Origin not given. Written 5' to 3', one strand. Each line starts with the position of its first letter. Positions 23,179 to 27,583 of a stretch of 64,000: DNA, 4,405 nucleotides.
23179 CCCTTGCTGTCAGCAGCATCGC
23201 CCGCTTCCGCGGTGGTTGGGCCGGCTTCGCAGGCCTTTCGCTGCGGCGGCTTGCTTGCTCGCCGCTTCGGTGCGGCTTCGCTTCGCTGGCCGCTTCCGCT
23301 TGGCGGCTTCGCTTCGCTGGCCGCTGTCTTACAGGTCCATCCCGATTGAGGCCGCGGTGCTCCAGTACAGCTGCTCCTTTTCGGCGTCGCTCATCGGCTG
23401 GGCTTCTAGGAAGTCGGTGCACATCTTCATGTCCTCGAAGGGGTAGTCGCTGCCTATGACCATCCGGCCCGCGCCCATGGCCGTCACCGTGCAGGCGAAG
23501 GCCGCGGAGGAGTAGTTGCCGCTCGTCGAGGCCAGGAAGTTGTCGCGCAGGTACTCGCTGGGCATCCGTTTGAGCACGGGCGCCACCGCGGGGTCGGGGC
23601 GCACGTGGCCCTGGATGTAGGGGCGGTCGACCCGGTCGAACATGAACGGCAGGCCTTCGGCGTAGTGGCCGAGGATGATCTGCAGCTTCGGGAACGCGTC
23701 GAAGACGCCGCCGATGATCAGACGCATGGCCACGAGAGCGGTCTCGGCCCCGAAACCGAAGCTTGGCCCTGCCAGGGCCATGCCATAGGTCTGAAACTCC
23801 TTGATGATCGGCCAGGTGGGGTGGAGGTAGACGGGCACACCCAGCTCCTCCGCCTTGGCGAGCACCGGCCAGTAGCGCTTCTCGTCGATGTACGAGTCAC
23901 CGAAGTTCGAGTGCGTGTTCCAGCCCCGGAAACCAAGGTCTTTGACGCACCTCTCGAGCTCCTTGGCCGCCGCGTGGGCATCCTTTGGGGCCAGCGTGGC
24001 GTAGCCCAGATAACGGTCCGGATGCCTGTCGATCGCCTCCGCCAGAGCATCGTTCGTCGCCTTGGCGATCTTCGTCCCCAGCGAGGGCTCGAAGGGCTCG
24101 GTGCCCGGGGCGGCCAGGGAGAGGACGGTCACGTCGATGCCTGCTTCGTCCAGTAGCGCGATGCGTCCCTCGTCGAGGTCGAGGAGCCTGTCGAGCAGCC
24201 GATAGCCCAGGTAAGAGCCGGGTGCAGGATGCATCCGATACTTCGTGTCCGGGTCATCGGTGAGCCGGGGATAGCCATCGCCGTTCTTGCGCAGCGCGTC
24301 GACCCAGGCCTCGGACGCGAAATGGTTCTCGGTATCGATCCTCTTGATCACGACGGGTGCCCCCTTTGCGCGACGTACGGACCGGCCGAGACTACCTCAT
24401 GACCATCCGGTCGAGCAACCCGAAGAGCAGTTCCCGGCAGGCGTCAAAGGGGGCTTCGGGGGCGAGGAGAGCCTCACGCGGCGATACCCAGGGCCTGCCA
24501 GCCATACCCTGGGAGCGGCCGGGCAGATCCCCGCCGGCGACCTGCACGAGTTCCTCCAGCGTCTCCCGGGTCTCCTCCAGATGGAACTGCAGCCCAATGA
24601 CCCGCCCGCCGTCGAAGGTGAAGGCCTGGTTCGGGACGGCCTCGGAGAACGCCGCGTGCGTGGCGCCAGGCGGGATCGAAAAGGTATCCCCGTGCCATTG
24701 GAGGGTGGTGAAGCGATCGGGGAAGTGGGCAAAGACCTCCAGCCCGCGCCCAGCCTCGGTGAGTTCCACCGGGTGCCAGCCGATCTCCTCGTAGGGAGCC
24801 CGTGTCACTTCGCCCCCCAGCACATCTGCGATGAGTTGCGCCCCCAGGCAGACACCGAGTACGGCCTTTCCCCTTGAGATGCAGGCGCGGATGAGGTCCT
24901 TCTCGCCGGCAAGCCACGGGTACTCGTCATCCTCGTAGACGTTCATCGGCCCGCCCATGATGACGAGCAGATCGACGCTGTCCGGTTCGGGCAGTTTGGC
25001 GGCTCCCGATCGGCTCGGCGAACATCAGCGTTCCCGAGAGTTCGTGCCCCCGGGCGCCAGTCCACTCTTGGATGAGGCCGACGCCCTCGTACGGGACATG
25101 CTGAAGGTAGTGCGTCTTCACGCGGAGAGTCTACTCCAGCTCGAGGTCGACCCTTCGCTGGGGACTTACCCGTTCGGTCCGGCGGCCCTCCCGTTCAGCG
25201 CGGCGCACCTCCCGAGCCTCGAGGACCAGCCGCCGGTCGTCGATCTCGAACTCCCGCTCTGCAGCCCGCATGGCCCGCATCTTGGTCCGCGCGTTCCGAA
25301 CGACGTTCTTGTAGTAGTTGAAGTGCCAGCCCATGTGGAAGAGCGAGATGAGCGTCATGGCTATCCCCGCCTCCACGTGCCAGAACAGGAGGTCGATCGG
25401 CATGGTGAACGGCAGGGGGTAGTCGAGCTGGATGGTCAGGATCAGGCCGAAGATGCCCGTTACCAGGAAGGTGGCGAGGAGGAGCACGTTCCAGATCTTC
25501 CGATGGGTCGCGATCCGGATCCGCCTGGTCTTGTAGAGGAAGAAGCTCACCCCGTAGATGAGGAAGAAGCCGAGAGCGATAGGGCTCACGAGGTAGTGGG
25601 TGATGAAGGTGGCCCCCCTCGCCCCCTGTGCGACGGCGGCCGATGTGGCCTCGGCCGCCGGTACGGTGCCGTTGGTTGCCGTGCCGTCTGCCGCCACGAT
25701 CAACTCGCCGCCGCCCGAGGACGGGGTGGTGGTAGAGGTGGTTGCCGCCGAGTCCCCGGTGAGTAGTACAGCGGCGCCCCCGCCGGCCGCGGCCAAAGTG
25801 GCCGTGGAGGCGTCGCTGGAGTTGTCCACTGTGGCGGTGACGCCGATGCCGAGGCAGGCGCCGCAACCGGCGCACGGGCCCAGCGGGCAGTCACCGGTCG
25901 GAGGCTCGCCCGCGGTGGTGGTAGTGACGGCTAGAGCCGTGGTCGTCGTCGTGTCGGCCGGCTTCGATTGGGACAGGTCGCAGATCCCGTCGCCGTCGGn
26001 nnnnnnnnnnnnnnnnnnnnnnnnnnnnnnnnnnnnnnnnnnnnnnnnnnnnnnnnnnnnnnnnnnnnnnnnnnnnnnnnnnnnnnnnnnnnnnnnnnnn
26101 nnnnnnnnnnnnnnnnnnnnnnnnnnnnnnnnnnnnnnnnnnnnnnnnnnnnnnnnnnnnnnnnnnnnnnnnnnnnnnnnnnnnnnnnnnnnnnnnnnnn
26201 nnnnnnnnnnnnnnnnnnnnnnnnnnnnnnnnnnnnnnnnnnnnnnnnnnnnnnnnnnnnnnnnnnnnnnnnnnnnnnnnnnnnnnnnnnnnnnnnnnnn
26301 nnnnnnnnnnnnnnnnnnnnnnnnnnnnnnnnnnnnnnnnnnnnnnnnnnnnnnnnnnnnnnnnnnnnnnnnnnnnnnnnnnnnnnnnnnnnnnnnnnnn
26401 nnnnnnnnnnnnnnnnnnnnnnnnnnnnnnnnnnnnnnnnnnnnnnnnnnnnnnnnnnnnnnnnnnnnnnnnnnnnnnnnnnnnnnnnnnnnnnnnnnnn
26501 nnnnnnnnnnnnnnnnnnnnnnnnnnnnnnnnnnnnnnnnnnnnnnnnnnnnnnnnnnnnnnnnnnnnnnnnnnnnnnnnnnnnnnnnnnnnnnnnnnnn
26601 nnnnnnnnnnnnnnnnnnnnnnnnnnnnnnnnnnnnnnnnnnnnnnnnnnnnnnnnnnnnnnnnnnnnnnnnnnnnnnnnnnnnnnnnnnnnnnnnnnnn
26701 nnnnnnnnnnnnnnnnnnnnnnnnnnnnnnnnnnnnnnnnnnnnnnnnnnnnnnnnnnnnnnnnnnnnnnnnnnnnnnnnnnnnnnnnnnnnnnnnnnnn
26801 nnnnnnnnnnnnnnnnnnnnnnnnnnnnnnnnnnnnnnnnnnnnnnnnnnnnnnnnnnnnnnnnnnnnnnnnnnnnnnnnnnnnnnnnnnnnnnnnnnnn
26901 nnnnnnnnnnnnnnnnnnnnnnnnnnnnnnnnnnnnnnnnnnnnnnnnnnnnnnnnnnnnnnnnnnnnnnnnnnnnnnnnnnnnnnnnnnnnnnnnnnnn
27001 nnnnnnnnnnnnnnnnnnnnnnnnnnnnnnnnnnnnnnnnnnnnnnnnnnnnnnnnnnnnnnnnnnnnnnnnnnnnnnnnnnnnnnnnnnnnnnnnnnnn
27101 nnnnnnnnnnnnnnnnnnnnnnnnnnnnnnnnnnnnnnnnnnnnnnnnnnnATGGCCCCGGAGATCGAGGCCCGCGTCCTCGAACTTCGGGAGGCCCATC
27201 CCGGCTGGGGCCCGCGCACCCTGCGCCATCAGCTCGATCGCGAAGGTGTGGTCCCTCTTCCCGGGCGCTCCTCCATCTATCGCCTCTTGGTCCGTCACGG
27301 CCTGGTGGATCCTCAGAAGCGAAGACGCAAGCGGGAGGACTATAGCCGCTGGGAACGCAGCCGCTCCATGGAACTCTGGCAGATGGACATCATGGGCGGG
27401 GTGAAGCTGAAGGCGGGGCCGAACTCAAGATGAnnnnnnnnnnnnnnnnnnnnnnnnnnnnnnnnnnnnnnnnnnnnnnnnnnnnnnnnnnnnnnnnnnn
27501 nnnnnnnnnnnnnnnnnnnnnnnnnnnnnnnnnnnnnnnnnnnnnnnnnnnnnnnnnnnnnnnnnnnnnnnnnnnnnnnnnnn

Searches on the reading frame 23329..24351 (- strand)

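Call 23: search_protein_families(library=pfam, proteins=[window:23329-24351:-], max_evalue=0.001)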
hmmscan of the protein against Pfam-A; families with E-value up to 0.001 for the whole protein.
window:23329-24351:- (340 aa): 1 family
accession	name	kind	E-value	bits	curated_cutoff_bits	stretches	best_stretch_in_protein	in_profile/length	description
PF04909.20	Amidohydro_2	-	1.9e-36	126.8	26.4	1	60-334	21-284/289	Amidohydrolase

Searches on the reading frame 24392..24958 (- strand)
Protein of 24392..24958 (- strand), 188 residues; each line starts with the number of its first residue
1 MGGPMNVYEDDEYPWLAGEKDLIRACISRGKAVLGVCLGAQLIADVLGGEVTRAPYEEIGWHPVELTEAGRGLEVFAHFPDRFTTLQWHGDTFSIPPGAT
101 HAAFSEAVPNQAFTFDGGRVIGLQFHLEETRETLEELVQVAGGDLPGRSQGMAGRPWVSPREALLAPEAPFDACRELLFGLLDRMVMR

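Call 23: search_protein_families(library=pfam, proteins=[window:24392-24958:-], max_evalue=0.001)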
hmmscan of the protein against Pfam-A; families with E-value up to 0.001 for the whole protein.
window:24392-24958:- (188 aa): 2 families
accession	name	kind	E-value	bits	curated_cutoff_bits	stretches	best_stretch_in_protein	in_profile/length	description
PF00117.34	GATase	-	3.5e-18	66.4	22.8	1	2-132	50-176/190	Glutamine amidotransferase class-I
PF07722.19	Peptidase_C26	-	0.00019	21.7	20.5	1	19-53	94-128/219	Peptidase C26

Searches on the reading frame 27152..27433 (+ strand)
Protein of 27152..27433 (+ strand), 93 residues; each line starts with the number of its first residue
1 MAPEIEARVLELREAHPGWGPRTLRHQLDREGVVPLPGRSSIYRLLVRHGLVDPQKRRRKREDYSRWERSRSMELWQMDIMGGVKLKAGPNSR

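Call 75: search_protein_families(library=pfam, proteins=[window:27152-27433:+], max_evalue=0.00001)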
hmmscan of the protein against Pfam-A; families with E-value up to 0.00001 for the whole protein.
window:27152-27433:+ (93 aa): 1 family
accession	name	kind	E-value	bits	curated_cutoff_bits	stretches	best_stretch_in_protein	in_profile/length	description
PF13565.12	HTH_32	-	2e-08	35.1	33.7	1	2-46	30-73/73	Homeodomain-like domain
